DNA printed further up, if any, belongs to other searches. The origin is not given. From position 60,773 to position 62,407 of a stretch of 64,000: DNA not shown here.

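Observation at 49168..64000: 14-gene translationally coupled operon combining IorAB, an Ipf-like aryl-alkanoyl-CoA dioxygenase/side-chain-removal module, an isatin-hydrolase-family gene and an anthraniloyl/salicylyl-CoA monooxygenase-reductase module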

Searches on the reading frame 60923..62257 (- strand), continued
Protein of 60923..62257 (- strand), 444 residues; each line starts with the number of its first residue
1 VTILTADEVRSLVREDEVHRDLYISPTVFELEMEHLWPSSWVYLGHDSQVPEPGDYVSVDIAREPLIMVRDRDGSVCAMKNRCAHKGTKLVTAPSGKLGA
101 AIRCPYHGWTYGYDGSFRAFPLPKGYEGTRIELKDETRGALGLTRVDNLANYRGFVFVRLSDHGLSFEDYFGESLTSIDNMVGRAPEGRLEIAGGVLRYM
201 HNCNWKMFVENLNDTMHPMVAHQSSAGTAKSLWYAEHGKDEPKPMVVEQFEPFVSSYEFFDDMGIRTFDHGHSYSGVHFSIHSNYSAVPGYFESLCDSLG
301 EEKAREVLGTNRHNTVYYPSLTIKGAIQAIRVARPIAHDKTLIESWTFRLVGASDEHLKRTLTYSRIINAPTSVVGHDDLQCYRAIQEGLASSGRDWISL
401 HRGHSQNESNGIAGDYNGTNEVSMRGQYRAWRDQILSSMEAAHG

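Call 62: search_dna_similar(query=window:60923-62257:-, collection=plasmids, mode=protein, max_rows=60, max_evalue=1e-30, rows=spread)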
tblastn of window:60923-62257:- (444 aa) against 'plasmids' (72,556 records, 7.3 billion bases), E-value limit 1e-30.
Records with a match: 275; places in all: 304; records where one place covers at least 80% of the query: 270.
Best place of each record, by identity: <60% 275.
By first word of the organism name: Pseudosulfitobacter 38; Sulfitobacter 19; Rhodococcus 18; Burkholderia 17; Pseudomonas 12; Rhizobium 12; Novosphingobium 10; Caballeronia 8; Ensifer 8; Variovorax 7; and 55 more.
By predicted mobility (MOB-suite, as given by PLSDB): non-mobilizable 151; conjugative 91; mobilizable 33.
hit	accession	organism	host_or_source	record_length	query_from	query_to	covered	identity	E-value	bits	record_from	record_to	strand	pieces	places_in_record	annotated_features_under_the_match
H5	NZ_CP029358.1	Azospirillum thermophilum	cell culture,hot spring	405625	7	439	98%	57.5%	1e-165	523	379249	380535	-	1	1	Rieske 2Fe-2S domain-containing protein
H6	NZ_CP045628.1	Roseibium aggregatum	-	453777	2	442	99%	54.2%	1e-160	509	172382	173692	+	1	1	aromatic ring-hydroxylating dioxygenase subunit alpha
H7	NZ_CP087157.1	Roseibium aggregatum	cell culture,seawater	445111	2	442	99%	54.0%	2e-159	505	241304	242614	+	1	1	aromatic ring-hydroxylating dioxygenase subunit alpha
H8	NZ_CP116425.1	Sulfitobacter faviae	Hexacorallia,culture,Cold water coral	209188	11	431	95%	53.2%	7e-149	475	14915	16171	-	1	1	Rieske 2Fe-2S domain-containing protein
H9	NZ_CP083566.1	Sulfitobacter sp. W027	-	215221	11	431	95%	53.0%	6e-149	475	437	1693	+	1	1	aromatic ring-hydroxylating dioxygenase subunit alpha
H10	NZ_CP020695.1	Sulfitobacter sp. D7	calanoid copepod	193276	11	431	95%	52.7%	4e-146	467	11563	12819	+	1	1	aromatic ring-hydroxylating dioxygenase subunit alpha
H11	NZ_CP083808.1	Pantoea agglomerans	Eucalyptus grandis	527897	11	435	96%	44.7%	2e-131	425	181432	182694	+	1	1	aromatic ring-hydroxylating dioxygenase subunit alpha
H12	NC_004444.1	Pseudomonas resinovorans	-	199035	3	441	99%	39.7%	5e-99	332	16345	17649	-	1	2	Rieske 2Fe-2S domain-containing protein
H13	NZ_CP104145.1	Rhizobium sullae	Sulla coronaria,cell culture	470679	8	433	96%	35.7%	2e-85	292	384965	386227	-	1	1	Rieske 2Fe-2S domain-containing protein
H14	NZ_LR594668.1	Variovorax sp. SRS16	linuron-contaminated soil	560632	12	442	97%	30.9%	6e-61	221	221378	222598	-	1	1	aromatic ring-hydroxylating dioxygenase subunit alpha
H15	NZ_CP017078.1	Novosphingobium resinovorum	single cell,soil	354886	18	439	95%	31.1%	4e-47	181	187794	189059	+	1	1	Rieske 2Fe-2S domain-containing protein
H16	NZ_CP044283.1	Rhodococcus erythropolis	soil,rubber production plant territory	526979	6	431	96%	30.3%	1e-54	203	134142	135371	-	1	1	aromatic ring-hydroxylating dioxygenase subunit alpha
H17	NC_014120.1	Paraburkholderia atlantica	-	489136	18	439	95%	30.1%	1e-45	177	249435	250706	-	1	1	antA: anthranilate 1,2-dioxygenase large subunit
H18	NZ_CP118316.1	Rhodococcus sp. DK180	pure culture,crude oil-contaminated soil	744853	8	431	95%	29.7%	1e-53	200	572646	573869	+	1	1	aromatic ring-hydroxylating dioxygenase subunit alpha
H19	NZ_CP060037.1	Sphingobium fuliginis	-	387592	4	442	99%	28.5%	2e-43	170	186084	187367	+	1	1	SRPBCC family protein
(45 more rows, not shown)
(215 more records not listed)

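Call 63: get_annotated_region(hit=H6, flank=14000)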
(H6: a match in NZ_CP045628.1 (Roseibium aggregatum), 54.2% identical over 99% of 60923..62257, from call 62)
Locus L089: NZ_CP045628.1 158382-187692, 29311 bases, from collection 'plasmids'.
description: Roseibium aggregatum strain ZYF703 plasmid unnamed1, complete sequence
organism: Roseibium aggregatum (NCBI taxid 187304)
taxonomy: Bacteria; Pseudomonadota; Alphaproteobacteria; Hyphomicrobiales; Stappiaceae; Roseibium; Roseibium aggregatum
host: -; source: -; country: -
typing (MOB-suite, as given by PLSDB): non-mobilizable
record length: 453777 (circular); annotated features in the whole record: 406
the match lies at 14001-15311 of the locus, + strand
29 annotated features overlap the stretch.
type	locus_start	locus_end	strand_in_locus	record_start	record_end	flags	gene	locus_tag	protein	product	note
CDS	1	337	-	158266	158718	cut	-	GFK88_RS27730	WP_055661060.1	MaoC/PaaZ C-terminal domain-containing protein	-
CDS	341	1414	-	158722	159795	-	-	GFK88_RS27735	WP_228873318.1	Gfo/Idh/MocA family oxidoreductase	-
CDS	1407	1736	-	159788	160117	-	-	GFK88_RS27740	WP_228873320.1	L-rhamnose mutarotase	-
CDS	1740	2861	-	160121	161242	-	-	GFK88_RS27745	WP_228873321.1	mandelate racemase/muconate lactonizing enzyme family protein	-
CDS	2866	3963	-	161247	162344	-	ugpC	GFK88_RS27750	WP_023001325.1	sn-glycerol-3-phosphate ABC transporter ATP-binding protein UgpC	-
CDS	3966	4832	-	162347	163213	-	-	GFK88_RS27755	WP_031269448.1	carbohydrate ABC transporter permease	GO:0008643 - carbohydrate transport [Evidence IEA]; GO:0055085 - transmembrane transport [Evidence IEA]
CDS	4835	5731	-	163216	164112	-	-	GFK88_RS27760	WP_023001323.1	sugar ABC transporter permease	-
CDS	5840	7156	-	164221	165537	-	-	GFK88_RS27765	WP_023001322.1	sugar ABC transporter substrate-binding protein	-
CDS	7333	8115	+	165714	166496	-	-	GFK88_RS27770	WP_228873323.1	IclR family transcriptional regulator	GO:0006355 - regulation of DNA-templated transcription [Evidence IEA]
CDS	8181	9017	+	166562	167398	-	-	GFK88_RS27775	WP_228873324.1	amidohydrolase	-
CDS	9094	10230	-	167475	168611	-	-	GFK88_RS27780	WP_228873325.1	carbohydrate ABC transporter substrate-binding protein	-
CDS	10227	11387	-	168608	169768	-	-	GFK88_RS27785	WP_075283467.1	CaiB/BaiF CoA-transferase family protein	-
CDS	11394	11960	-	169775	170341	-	-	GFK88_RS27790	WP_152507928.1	MaoC family dehydratase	-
CDS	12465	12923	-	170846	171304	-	-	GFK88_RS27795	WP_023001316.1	MarR family transcriptional regulator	-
CDS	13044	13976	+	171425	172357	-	-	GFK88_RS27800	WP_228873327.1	PDR/VanB family oxidoreductase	-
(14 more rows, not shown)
